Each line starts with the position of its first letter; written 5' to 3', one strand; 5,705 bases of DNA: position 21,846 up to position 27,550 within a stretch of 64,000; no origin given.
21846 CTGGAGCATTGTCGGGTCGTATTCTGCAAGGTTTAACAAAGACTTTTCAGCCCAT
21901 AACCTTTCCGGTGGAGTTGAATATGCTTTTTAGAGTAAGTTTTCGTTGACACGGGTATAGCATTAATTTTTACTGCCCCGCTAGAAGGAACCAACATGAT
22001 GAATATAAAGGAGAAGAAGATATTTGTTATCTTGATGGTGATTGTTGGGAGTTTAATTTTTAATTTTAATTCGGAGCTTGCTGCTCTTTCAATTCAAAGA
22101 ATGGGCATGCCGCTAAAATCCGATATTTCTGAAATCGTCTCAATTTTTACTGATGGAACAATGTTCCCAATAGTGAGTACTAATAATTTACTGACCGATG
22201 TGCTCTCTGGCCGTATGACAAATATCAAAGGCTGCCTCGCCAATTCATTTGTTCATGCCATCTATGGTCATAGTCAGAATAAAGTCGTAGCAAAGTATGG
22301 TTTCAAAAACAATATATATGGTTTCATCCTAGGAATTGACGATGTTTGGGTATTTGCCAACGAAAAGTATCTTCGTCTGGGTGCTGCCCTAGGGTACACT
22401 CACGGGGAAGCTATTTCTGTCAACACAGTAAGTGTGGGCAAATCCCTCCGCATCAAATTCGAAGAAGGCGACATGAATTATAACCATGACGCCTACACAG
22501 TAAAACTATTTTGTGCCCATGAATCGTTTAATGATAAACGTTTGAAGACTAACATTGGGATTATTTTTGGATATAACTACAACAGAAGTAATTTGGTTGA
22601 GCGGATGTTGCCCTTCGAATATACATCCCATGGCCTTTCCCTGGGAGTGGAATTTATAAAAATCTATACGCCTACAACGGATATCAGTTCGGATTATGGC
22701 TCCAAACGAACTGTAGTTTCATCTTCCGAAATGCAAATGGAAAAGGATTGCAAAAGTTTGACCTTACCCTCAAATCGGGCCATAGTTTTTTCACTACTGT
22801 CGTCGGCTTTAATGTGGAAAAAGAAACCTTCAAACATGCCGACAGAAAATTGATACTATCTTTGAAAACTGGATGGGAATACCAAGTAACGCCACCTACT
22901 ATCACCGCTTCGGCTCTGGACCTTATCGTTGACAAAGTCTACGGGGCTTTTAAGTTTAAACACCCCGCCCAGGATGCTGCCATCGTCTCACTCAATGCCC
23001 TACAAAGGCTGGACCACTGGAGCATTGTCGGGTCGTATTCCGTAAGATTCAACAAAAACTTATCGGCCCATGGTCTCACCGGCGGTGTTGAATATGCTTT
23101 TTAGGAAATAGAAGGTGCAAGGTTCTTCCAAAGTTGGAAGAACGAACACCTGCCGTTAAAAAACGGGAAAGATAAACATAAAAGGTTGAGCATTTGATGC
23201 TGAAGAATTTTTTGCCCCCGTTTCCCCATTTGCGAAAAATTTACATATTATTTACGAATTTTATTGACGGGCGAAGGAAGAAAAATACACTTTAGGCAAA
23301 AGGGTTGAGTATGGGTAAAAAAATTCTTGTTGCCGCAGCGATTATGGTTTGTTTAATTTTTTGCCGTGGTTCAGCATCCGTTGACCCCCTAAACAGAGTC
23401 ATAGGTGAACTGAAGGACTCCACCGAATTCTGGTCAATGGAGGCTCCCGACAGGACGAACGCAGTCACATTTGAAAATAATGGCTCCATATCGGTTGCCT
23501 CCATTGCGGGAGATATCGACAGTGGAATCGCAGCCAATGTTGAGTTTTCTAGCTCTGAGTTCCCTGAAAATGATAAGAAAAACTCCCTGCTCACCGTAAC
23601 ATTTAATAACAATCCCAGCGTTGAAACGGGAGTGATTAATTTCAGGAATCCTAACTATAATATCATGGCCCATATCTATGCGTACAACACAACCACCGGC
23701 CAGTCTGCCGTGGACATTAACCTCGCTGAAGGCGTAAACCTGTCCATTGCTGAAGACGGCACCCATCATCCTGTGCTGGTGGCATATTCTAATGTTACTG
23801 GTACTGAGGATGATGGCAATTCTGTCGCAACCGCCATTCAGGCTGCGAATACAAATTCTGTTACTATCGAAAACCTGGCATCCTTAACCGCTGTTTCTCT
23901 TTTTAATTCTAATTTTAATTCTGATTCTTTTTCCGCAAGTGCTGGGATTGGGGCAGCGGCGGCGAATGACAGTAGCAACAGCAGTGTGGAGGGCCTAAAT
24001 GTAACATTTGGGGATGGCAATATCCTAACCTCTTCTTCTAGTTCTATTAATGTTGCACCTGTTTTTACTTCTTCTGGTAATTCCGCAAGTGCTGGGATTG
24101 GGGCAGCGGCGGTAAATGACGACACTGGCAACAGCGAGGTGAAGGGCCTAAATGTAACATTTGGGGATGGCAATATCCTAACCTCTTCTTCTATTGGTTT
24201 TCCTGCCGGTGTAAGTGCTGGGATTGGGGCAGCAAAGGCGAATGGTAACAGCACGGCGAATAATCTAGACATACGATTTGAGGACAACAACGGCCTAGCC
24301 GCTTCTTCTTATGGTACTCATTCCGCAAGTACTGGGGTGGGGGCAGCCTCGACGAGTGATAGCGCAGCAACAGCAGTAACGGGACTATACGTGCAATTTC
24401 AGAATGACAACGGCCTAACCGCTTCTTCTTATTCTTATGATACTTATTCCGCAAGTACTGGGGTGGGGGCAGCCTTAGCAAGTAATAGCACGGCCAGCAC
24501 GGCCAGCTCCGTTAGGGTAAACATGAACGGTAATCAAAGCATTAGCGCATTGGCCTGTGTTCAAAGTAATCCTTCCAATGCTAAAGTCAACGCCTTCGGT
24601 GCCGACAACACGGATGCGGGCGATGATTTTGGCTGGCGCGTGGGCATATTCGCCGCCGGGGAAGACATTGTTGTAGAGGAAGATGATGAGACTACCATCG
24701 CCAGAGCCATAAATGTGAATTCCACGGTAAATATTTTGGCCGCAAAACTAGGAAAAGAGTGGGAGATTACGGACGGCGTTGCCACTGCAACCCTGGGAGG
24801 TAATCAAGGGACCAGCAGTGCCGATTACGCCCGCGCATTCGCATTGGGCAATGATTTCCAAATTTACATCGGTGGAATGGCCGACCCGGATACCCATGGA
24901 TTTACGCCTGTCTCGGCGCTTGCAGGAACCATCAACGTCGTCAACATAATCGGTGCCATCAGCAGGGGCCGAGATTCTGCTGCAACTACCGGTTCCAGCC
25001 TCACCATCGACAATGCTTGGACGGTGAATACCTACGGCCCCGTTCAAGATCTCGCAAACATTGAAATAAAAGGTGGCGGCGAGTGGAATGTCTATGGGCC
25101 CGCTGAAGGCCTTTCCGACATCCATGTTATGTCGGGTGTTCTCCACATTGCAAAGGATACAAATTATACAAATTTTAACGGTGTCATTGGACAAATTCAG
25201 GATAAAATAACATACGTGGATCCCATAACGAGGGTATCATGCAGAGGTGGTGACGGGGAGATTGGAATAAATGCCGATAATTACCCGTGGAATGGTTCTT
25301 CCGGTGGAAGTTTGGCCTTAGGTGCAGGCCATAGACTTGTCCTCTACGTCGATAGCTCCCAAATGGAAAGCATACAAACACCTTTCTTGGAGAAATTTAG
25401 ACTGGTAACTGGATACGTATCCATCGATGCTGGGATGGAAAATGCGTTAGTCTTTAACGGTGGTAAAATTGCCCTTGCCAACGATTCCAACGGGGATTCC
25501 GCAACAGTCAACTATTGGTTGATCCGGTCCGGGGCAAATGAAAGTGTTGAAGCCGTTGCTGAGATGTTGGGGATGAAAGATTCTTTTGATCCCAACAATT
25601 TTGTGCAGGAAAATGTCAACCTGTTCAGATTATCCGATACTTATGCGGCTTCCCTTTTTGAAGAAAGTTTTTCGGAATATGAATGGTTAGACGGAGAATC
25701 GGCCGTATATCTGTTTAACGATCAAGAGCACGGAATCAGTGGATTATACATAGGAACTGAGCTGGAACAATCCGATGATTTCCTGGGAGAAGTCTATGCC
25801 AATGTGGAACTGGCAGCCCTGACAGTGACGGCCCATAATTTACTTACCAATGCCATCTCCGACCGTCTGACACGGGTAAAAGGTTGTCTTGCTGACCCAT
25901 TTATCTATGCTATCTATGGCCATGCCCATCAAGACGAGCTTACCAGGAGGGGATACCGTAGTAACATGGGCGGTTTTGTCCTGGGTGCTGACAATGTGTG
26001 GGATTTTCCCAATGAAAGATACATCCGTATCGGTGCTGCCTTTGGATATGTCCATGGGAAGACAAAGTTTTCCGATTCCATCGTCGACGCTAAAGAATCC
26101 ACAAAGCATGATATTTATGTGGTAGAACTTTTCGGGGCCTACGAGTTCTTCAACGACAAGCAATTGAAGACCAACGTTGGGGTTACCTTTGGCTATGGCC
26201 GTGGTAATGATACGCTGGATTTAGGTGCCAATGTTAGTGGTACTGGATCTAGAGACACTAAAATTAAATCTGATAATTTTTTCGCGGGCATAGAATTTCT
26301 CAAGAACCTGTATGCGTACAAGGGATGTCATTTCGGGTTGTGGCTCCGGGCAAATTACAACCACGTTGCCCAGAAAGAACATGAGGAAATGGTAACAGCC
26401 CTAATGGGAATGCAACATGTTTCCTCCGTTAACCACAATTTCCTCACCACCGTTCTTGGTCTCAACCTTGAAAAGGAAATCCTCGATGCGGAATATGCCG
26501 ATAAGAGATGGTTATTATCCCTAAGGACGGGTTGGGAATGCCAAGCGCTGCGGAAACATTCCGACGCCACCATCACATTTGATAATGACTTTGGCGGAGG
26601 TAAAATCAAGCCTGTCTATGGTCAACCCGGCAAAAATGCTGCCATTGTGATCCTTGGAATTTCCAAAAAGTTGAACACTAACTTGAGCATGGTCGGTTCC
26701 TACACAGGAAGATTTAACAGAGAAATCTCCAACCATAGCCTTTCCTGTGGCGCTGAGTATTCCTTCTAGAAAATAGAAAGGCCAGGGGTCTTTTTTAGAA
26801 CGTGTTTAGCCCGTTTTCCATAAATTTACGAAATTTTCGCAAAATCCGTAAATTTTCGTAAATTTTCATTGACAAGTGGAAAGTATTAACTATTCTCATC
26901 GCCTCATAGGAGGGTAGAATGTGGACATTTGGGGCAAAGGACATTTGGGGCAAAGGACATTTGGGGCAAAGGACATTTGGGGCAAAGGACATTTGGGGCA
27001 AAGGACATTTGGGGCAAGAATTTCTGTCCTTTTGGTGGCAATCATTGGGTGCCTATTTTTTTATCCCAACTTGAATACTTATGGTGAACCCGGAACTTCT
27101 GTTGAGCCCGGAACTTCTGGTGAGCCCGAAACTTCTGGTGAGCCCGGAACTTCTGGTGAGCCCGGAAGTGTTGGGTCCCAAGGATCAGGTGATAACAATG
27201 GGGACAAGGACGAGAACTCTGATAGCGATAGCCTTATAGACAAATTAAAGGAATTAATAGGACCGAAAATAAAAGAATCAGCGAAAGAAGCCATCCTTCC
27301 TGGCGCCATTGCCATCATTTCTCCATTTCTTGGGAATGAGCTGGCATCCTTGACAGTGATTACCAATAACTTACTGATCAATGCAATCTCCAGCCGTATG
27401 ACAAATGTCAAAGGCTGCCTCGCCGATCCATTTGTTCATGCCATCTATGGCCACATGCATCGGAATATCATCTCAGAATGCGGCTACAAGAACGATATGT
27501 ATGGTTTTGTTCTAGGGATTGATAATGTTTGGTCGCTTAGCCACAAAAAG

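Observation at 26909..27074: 16-bp VNTR behind overlapping ATG/GTG starts: candidate three-state phase-variation switch on autotransporter AT4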

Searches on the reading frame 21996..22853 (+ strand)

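Call 8: search_protein_families(library=pfam, proteins=[window:21996-22853:+], max_evalue=0.01)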
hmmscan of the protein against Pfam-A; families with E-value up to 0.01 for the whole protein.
window:21996-22853:+ (285 aa): 1 family
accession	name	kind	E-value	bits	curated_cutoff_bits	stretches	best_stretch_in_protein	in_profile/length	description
PF03797.25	Autotransporter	-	5.6e-05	23.4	26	1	86-219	3-123/255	Autotransporter beta-domain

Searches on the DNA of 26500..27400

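Call 77: search_rna_families(source=window, start=26500, end=27400, threshold=evalue, max_evalue=1)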
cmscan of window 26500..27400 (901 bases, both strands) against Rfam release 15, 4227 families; matches with E-value up to 1: 1.
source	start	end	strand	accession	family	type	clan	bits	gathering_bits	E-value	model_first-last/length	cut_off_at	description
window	27242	27320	-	RF02480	GlsR14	Gene; snRNA; snoRNA; CD-box;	-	17.5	90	0.19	1-68/68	no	Small nucleolar RNA GlsR14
